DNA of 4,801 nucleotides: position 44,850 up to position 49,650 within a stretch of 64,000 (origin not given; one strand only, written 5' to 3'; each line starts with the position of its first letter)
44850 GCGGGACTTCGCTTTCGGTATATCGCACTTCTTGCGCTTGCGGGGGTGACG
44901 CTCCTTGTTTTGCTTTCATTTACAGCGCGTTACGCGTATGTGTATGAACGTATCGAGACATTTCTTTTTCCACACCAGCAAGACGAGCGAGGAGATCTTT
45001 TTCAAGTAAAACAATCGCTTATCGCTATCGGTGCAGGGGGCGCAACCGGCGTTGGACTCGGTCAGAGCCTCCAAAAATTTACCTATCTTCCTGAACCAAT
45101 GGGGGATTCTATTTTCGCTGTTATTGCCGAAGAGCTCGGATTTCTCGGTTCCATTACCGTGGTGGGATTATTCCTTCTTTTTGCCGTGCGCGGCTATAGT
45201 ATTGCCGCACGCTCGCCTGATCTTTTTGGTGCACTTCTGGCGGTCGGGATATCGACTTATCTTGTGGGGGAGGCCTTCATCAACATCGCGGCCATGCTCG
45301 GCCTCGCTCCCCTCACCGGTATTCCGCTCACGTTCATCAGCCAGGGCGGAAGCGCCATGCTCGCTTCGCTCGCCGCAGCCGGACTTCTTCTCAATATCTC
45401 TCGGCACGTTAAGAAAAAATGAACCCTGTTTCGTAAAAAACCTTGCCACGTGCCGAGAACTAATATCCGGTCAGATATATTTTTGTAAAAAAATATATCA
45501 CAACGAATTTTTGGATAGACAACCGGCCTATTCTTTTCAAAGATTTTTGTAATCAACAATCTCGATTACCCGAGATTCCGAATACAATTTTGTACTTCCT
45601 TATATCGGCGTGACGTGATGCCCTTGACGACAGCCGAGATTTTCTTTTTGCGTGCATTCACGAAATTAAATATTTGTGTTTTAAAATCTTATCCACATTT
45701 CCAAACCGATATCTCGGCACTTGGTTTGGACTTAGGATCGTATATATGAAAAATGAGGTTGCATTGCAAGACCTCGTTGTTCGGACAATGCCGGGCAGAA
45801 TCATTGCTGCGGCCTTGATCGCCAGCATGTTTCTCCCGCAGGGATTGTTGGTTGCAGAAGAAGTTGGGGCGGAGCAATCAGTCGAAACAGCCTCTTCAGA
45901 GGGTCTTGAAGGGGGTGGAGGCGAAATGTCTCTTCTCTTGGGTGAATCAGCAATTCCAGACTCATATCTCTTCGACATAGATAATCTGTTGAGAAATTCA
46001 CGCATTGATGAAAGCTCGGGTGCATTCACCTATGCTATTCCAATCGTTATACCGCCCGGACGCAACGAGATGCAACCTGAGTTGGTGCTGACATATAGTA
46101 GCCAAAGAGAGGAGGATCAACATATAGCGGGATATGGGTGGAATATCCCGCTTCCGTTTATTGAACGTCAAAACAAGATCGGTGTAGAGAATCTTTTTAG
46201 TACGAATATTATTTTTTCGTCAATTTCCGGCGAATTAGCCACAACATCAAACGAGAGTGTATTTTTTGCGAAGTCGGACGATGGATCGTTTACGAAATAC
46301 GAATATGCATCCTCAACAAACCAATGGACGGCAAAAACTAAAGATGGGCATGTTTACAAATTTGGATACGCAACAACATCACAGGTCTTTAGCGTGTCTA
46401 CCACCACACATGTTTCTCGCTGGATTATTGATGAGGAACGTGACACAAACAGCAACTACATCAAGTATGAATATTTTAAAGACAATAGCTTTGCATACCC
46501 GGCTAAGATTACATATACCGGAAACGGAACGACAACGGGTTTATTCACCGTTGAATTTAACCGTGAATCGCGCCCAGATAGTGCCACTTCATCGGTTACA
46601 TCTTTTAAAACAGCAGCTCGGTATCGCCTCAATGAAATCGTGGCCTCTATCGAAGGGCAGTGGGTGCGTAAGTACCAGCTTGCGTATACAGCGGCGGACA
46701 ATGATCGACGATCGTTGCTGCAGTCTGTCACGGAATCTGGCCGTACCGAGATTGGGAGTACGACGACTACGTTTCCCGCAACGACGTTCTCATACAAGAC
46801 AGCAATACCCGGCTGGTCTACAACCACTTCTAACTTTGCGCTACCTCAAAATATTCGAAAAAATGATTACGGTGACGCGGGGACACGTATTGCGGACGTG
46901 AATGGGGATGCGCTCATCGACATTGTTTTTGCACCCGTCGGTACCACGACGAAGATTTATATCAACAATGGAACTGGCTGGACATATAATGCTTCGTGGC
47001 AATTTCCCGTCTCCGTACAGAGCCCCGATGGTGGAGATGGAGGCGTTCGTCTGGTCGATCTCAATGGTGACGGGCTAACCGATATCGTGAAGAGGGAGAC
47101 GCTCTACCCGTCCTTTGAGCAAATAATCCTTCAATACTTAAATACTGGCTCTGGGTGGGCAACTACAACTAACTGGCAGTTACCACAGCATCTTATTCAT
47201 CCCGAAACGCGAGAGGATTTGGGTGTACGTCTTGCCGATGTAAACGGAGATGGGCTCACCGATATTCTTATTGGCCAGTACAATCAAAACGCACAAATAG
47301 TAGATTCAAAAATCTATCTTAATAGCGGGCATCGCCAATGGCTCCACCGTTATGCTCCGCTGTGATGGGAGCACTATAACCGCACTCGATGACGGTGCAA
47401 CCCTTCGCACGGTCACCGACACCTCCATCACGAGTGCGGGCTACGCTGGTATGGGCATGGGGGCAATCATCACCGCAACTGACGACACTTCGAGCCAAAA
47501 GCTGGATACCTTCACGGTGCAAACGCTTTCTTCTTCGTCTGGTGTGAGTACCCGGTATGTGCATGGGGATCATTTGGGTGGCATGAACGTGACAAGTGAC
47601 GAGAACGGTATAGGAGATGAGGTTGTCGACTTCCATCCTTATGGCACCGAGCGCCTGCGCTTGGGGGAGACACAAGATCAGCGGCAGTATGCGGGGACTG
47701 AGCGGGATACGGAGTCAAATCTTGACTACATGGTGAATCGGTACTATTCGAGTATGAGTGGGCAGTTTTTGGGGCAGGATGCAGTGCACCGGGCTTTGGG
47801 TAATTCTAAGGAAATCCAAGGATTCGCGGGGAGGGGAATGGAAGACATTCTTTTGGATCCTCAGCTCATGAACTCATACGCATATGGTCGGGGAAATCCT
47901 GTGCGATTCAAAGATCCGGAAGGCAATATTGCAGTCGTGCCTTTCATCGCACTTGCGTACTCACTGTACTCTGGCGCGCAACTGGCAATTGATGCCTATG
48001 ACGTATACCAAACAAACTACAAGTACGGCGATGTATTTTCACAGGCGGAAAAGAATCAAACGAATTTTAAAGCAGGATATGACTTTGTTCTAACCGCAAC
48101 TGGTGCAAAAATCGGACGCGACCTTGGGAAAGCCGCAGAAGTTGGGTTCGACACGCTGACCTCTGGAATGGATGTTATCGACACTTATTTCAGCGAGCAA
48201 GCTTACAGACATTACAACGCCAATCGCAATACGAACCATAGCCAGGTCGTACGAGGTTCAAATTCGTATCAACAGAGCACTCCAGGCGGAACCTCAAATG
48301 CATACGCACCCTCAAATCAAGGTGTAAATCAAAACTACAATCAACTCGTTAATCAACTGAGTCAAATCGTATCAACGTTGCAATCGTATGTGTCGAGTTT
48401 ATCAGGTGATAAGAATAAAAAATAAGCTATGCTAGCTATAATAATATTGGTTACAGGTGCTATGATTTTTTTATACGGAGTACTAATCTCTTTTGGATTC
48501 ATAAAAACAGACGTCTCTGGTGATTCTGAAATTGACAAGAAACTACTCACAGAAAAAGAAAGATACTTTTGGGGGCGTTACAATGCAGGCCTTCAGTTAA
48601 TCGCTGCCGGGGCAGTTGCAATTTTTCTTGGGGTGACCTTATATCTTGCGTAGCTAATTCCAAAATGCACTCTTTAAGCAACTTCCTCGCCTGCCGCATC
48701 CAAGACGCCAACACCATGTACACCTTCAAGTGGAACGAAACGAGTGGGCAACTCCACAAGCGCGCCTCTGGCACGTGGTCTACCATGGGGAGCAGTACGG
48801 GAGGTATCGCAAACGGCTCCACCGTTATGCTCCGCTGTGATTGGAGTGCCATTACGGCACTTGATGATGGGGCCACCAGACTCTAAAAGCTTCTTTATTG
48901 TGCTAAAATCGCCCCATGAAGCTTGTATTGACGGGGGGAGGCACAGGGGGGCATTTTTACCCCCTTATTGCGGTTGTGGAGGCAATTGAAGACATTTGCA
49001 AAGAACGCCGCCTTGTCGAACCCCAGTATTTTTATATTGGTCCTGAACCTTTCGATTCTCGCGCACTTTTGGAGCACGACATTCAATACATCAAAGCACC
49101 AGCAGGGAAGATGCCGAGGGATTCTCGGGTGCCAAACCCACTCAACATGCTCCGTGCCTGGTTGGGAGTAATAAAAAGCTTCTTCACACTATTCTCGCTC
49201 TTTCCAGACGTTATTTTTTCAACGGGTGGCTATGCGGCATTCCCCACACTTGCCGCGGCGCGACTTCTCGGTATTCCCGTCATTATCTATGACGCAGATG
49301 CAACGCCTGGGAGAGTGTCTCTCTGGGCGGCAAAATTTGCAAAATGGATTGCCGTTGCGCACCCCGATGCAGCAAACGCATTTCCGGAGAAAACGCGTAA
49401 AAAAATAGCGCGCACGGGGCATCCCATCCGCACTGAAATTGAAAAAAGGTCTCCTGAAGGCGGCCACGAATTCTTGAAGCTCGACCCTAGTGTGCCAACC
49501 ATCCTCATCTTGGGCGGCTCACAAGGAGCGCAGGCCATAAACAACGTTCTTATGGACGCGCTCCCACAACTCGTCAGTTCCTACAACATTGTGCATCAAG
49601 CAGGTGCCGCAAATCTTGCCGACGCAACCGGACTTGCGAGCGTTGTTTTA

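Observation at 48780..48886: Duplicated Rhs junction segment downstream of the immunity gene: footprint of C-terminal/immunity displacement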

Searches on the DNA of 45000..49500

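Call 64: search_rna_families(source=window, start=45000, end=49500, threshold=evalue, max_evalue=1)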
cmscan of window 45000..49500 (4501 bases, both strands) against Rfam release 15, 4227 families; matches with E-value up to 1: 0.
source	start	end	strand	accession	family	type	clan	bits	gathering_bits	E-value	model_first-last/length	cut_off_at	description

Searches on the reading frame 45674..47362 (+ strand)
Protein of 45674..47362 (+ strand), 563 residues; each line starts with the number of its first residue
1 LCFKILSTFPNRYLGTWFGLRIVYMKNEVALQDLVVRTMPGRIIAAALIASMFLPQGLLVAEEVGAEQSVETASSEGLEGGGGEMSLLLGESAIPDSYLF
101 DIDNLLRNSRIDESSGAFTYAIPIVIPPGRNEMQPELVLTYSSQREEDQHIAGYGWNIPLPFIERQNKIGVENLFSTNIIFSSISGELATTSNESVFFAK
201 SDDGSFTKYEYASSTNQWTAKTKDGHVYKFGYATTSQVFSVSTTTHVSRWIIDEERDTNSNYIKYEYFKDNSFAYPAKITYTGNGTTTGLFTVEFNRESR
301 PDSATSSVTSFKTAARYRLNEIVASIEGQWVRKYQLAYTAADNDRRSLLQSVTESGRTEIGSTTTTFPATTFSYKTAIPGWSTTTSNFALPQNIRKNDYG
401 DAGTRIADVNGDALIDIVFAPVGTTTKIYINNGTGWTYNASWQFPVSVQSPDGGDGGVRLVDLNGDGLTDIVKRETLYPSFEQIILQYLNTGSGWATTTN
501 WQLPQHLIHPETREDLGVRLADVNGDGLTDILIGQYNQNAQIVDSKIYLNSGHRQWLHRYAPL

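Call 6: search_protein_families(library=pfam, proteins=[window:45674-47362:+], max_evalue=1)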
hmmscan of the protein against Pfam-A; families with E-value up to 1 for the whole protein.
window:45674-47362:+ (563 aa): 7 families
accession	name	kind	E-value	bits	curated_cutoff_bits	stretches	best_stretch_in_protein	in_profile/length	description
PF03534.18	SpvB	-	1.7e-16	60.7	22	2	114-192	3-79/287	Salmonella virulence plasmid 65kDa B protein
PF13517.12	FG-GAP_3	-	1.1e-14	55.2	26.9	2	408-472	1-60/61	FG-GAP-like repeat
PF01839.29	FG-GAP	-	3.1e-06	27.4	22.1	2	520-537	7-24/37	FG-GAP repeat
PF12256.14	TcdB_toxin_midN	-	3.6e-06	26.8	24.8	2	496-534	7-46/181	Insecticide toxin TcdB middle/N-terminal region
PF25297.1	DUF7878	-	0.04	14.3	25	1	177-235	21-73/128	Domain of unknown function (DUF7878)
PF00404.24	Dockerin_1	-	0.42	11.3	22.9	0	510-528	25-43/57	Dockerin type I domain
PF21955.1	CarG-like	-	0.45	11.1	28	0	517-539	4-27/144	Carbapenem resistance protein CarG-like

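Call 7: search_protein_families(library=ncbifam, proteins=[window:45674-47362:+], max_evalue=1)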
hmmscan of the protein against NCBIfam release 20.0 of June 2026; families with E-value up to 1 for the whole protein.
window:45674-47362:+ (563 aa): 2 families
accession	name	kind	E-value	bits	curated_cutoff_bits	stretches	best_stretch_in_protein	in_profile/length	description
NF000157.1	fusid_est_FusH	equivalog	2.6e-05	23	999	1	405-542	318-449/520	fusidic acid esterase FusH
NF047539.1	XAC2610_fam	domain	0.013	16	35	1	519-549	2-32/89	XAC2610-related protein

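Call 16: find_homologous_proteins(query=window:45746-47362:+, max_evalue=0.001)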
Query window:45746-47362:+ (539 aa): 77 proteins with E <= 0.001 among 8000 candidates.
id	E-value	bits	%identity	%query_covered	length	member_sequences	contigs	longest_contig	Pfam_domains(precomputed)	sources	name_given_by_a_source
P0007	0.0e+0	1217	100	100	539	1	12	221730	PF01839.30,PF12256.15,PF13517.13,PF03534.19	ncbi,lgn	-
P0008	1.8e-169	583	57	85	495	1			PF01839.30,PF12256.15,PF13517.13,PF03534.19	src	-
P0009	4.6e-133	463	39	82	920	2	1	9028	PF01839.30,PF12256.15,PF13517.13,PF03534.19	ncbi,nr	ncbi:MAG TPA: FG-GAP-like repeat-containing protein, partial [Candidatus Paceibacterota bacterium]|n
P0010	1.3e-131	458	44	84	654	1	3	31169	PF01839.30,PF13517.13,PF03534.19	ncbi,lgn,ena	-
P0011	4.2e-120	420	41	90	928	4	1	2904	PF12256.15,PF13517.13,PF03534.19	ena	-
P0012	1.2e-115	405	42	83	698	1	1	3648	PF01839.30,PF12256.15,PF13517.13,PF03534.19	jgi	jgi:hypothetical protein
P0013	2.9e-112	394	40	95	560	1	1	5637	PF01839.30,PF13517.13,PF03534.19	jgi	jgi:hypothetical protein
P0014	1.3e-108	382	40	82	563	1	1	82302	PF01839.30,PF12256.15,PF13517.13,PF03534.19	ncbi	ncbi:MAG: SpvB/TcaC N-terminal domain-containing protein, partial [Alphaproteobacteria bacterium]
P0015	5.5e-107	377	42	82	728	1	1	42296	PF01839.30,PF12256.15,PF13517.13,PF03534.19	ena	-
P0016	5.7e-106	373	42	80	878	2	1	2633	PF01839.30,PF12256.15,PF13517.13,PF03534.19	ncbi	ncbi:hypothetical protein EPN28_04885, partial [Patescibacteria group bacterium]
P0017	7.3e-105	370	41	82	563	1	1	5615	PF01839.30,PF13517.13,PF03534.19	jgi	jgi:hypothetical protein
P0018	5.7e-103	363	39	82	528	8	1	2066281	PF01839.30,PF12256.15,PF13517.13,PF03534.19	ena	-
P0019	1.7e-99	352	43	64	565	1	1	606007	PF01839.30,PF12256.15,PF13517.13,PF03534.19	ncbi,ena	-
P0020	2.7e-95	338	37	79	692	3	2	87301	PF13517.13,PF03534.19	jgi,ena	-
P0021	2.8e-92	328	38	82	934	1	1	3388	PF12256.15,PF13517.13,PF03534.19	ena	-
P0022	1.1e-91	326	42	79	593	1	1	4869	PF01839.30,PF13517.13,PF03534.19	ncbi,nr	ncbi:MAG: SpvB/TcaC N-terminal domain-containing protein, partial [bacterium]|nr:SpvB/TcaC N-termina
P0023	1.6e-91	326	35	84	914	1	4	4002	PF12256.15,PF13517.13,PF03534.19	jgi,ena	-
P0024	6.4e-89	317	42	78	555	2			PF01839.30,PF13517.13,PF03534.19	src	-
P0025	1.1e-86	310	42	74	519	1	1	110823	PF01839.30,PF13517.13,PF03534.19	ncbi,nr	ncbi:MAG: SpvB/TcaC N-terminal domain-containing protein, partial [Patescibacteria group bacterium]|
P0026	5.3e-83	298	37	88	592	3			PF01839.30,PF12256.15,PF13517.13,PF03534.19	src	-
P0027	7.3e-81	291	42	66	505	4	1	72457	PF01839.30,PF12256.15,PF13517.13,PF03534.19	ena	-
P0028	8.5e-81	290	34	91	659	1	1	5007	PF13517.13,PF03534.19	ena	-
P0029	3.3e-77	278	31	78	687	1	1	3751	PF01839.30,PF12256.15,PF13517.13,PF03534.19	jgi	jgi:hypothetical protein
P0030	1.2e-76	277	37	78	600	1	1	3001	PF01839.30,PF13517.13,PF03534.19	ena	-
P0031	3.3e-76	275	42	56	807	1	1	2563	PF12256.15,PF13517.13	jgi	jgi:glycosyltransferase TcdB-like subunit of Tc toxin/VCBS repeat protein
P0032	1.0e-74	270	41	68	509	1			PF03534.19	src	-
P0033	4.7e-74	268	48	51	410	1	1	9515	PF03534.19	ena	-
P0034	6.7e-74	268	33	78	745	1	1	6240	PF01839.30,PF12256.15,PF13517.13,PF27309.1,PF13202.13,PF03534.19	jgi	-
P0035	4.4e-71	258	34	79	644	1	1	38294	PF01839.30,PF12256.15,PF13517.13,PF03534.19,PF21955.1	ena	-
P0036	6.0e-70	255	29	81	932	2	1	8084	PF01839.30,PF12256.15,PF16743.11,PF13517.13,PF03534.19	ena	-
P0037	1.4e-67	247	44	38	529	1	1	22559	PF01839.30,PF12256.15,PF13517.13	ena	-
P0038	5.5e-64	235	36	75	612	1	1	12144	PF01839.30,PF13517.13,PF25788.3,PF03534.19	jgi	jgi:FG-GAP-like repeat/Salmonella virulence plasmid 65kDa B protein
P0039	1.5e-63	233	31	79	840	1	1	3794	PF01839.30,PF12256.15,PF13517.13,PF03534.19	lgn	-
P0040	6.6e-60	221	30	78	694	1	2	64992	PF01839.30,PF12256.15,PF16743.11,PF13517.13,PF03534.19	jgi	-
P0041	2.7e-57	213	40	58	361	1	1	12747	PF03534.19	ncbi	-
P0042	2.2e-51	193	31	80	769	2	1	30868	PF01839.30,PF12256.15,PF13517.13,PF03534.19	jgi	-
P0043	8.4e-50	188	28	83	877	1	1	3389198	PF01839.30,PF12256.15,PF16743.11,PF00404.25,PF13517.13,PF03534.19,PF21955.1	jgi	jgi:hypothetical protein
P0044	7.0e-47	178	33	65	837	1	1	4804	PF01839.30,PF12256.15,PF13517.13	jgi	jgi:FG-GAP-like repeat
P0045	3.4e-43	166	31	92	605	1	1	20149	PF01839.30,PF12256.15,PF13517.13,PF03534.19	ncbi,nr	ncbi:MAG: FG-GAP-like repeat-containing protein, partial [Methanimicrococcus sp.]|nr:FG-GAP-like rep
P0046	2.3e-42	164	41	29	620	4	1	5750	PF01839.30,PF12256.15,PF13517.13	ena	-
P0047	4.5e-42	163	33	63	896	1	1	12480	PF01839.30,PF12256.15,PF13517.13,PF03534.19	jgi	jgi:hypothetical protein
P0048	5.4e-42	162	29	82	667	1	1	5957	PF01839.30,PF12256.15,PF13517.13,PF03534.19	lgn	-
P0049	3.6e-41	160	26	80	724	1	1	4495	PF01839.30,PF12256.15,PF13517.13,PF03534.19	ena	-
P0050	1.6e-36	144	38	32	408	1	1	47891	PF01839.30,PF12256.15,PF16743.11,PF13517.13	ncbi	-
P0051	4.5e-32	130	29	59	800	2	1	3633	PF01839.30,PF12256.15,PF00404.25,PF13517.13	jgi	jgi:hypothetical protein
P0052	2.2e-31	127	26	80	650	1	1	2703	PF01839.30,PF12256.15,PF13517.13,PF03534.19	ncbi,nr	ncbi:MAG: VCBS repeat-containing protein, partial [Candidatus Omnitrophica bacterium]|nr:VCBS repeat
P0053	1.6e-28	118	38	17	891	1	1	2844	PF01839.30,PF12256.15,PF16743.11,PF13517.13,PF21955.1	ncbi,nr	ncbi:MAG: VCBS repeat-containing protein, partial [Rhodocyclaceae bacterium]|nr:VCBS repeat-containi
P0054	1.5e-27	115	28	41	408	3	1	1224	PF01839.30,PF13517.13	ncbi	ncbi:MAG: FG-GAP repeat domain-containing protein, partial [Myxococcota bacterium]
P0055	1.4e-23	102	28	82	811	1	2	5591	PF03534.19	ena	-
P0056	2.1e-22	98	33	30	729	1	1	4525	PF01839.30,PF12256.15,PF05593.20,PF13517.13,PF25023.2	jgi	jgi:YD repeat-containing protein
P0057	2.7e-22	97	31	35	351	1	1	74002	PF01839.30,PF13517.13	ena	-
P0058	4.7e-22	96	23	81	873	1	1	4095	PF01839.30,PF12256.15,PF13517.13,PF03534.19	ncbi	-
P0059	6.1e-22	96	27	78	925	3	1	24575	PF01839.30,PF12256.15,PF13517.13,PF03534.19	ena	-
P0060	2.6e-21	94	27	81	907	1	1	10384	PF01839.30,PF12256.15,PF16743.11,PF13517.13,PF03534.19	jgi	jgi:hypothetical protein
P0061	4.2e-20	90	25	81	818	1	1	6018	PF01839.30,PF12256.15,PF13517.13,PF03534.19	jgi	-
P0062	6.1e-20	90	24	72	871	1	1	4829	PF01839.30,PF13517.13,PF03534.19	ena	-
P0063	2.7e-18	84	27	83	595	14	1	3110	PF01839.30,PF13517.13,PF03534.19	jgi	jgi:hypothetical protein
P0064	1.1e-15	76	31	37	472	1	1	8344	PF01839.30,PF12256.15,PF16743.11,PF13517.13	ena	-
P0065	3.4e-14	71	29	60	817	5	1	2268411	PF01839.30,PF12256.15,PF13517.13,PF03534.19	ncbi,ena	-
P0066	1.8e-13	68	25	83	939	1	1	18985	PF01839.30,PF13517.13,PF03534.19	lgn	-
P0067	5.7e-11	60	27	78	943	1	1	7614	PF01839.30,PF12256.15,PF13517.13,PF03534.19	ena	-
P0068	1.2e-8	52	31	27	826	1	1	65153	PF12256.15,PF05593.20,PF13517.13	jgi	jgi:hypothetical protein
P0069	2.9e-8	51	27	78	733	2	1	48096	PF01839.30,PF13517.13,PF03534.19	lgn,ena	-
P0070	4.6e-8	50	27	54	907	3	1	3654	PF01839.30,PF13517.13,PF03534.19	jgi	jgi:virulence plasmid B protein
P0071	6.3e-8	50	35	23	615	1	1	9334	PF01839.30,PF16743.11,PF13517.13,PF00353.26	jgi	jgi:Ca2+-binding RTX toxin-like protein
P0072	1.0e-7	49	24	31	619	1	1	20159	PF01839.30,PF13517.13,PF03534.19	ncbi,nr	ncbi:MAG TPA: SpvB/TcaC N-terminal domain-containing protein, partial [Micromonosporaceae bacterium]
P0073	3.9e-7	47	27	55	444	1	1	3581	PF01839.30,PF12256.15,PF13517.13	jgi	jgi:hypothetical protein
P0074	4.2e-7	47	30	26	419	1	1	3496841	PF01839.30,PF12256.15,PF13517.13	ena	-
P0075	8.9e-7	46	31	29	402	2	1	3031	PF01839.30,PF13517.13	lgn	-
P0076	3.5e-5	41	34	24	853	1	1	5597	PF01839.30,PF12256.15,PF16743.11,PF13517.13,PF00353.26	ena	-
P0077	5.3e-5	40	29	24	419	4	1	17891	PF01839.30,PF12256.15,PF13517.13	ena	-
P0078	6.3e-5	40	27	36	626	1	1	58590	PF01839.30,PF12256.15,PF16743.11,PF13517.13,PF21955.1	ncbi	-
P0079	8.1e-5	40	29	24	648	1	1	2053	PF01839.30,PF13517.13,PF13946.12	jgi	jgi:hypothetical protein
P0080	8.3e-5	40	30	24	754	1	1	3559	PF01839.30,PF12256.15,PF16743.11,PF13517.13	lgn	-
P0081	1.6e-4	39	27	25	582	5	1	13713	PF01839.30,PF12256.15,PF13517.13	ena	-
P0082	5.3e-4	37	35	17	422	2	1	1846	PF01839.30,PF16743.11,PF13517.13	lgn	-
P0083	5.8e-4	37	27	38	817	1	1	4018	PF01839.30,PF13517.13,PF03534.19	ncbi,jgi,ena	jgi:hypothetical protein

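Call 66: find_encoding_contigs(protein=P0010, flank=10000, max_places=2)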
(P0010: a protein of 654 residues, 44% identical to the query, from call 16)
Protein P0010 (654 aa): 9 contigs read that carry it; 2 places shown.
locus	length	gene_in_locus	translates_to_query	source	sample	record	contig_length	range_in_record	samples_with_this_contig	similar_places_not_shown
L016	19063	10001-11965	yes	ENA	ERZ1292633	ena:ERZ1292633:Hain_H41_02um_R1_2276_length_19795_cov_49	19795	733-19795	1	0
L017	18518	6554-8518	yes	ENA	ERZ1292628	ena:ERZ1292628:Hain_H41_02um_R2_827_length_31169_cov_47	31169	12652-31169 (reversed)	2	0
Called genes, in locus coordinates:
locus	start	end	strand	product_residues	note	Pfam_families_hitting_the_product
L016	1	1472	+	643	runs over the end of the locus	PF13644:DKNYY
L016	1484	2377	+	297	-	PF01026:TatD_DNase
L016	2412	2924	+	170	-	PF01250:Ribosomal_S6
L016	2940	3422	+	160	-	PF00436:SSB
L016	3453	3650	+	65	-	PF01084:Ribosomal_S18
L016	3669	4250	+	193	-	-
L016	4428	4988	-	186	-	PF08207:EFP_N, PF01132:EFP (weak), PF09285:Elong-fact-P_C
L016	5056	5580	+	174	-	PF13302:Acetyltransf_3, PF00583:Acetyltransf_1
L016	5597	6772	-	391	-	PF00278:Orn_DAP_Arg_deC (weak), PF02784:Orn_Arg_deC_N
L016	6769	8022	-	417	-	PF03435:Sacchrp_dh_NADP, PF16653:Sacchrp_dh_C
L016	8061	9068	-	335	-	PF04371:PAD_porph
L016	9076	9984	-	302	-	PF00795:CN_hydrolase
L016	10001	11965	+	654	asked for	PF03534:SpvB, PF01839:FG-GAP (faint), PF13517:FG-GAP_3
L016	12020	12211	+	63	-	-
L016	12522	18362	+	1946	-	PF05593:RHS_repeat (weak), PF25023:TEN_YD-shell (weak), PF25788:Ig_Rha78A_N, PF25023:TEN_YD-shell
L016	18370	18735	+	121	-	-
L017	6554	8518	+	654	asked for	PF03534:SpvB, PF01839:FG-GAP (faint), PF13517:FG-GAP_3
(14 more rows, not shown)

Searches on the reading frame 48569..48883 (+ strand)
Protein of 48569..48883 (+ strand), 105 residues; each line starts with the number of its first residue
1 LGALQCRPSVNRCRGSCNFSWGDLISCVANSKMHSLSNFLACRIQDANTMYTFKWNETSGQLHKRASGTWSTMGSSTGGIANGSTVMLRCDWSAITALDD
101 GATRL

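Call 6: search_protein_families(library=pfam, proteins=[window:48569-48883:+], max_evalue=1)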
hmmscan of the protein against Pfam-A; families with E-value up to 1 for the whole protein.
window:48569-48883:+ (105 aa): 0 families

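Call 7: search_protein_families(library=ncbifam, proteins=[window:48569-48883:+], max_evalue=1)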
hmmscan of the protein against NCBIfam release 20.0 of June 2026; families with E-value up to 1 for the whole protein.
window:48569-48883:+ (105 aa): 0 families
